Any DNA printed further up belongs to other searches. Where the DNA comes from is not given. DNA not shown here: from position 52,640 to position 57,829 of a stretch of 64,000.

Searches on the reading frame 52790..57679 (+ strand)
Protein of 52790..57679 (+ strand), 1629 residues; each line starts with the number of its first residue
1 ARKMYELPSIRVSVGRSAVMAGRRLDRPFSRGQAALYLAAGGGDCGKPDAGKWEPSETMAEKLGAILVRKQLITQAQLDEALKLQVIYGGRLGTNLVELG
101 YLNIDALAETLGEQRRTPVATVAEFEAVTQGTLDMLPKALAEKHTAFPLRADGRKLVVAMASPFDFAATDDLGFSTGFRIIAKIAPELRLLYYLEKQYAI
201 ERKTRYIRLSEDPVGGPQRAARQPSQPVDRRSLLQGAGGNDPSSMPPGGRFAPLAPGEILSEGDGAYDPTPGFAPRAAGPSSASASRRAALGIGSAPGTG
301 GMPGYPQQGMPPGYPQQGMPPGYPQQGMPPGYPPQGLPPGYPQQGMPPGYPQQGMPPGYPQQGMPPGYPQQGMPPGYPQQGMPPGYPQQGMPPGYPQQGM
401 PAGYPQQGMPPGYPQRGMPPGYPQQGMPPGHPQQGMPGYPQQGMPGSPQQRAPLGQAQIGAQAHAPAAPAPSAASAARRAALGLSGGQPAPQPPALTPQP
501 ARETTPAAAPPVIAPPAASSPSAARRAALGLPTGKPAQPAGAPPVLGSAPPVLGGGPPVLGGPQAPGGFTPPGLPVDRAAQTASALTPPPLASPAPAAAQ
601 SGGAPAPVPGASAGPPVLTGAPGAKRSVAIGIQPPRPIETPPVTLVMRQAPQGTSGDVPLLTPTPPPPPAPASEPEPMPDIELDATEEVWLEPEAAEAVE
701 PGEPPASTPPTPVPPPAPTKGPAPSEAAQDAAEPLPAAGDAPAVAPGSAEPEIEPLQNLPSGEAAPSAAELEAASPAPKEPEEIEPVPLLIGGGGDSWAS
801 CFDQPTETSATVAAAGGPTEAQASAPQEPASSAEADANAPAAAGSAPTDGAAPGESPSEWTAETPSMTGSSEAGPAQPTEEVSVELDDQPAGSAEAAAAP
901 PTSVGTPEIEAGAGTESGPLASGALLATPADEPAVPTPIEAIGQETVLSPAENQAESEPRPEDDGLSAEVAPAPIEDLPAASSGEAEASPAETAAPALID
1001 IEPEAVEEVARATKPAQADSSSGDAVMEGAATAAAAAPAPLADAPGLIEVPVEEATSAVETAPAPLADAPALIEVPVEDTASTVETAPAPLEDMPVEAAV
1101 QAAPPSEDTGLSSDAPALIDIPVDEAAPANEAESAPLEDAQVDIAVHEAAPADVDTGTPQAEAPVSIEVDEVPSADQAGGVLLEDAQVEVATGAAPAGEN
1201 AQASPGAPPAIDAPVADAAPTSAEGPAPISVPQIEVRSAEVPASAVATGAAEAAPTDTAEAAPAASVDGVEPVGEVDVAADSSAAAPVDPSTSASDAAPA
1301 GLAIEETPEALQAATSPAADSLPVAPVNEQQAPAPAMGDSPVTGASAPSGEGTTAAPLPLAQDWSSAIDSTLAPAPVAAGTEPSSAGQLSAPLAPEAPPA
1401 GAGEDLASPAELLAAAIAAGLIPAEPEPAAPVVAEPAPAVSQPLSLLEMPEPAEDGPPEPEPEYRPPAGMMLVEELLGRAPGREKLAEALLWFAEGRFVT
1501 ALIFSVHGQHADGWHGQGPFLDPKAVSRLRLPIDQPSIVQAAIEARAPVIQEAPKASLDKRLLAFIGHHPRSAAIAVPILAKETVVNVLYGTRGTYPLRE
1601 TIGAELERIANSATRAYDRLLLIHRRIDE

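Call 72: search_protein_families(library=pfam, proteins=[window:52790-57679:+], max_evalue=0.001)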
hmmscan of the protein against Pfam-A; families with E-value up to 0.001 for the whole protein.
window:52790-57679:+ (1629 aa): 1 family
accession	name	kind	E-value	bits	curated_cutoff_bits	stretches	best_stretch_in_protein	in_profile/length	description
PF05157.20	MshEN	-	1.3e-12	47.9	23.1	1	132-201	17-87/90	MshEN domain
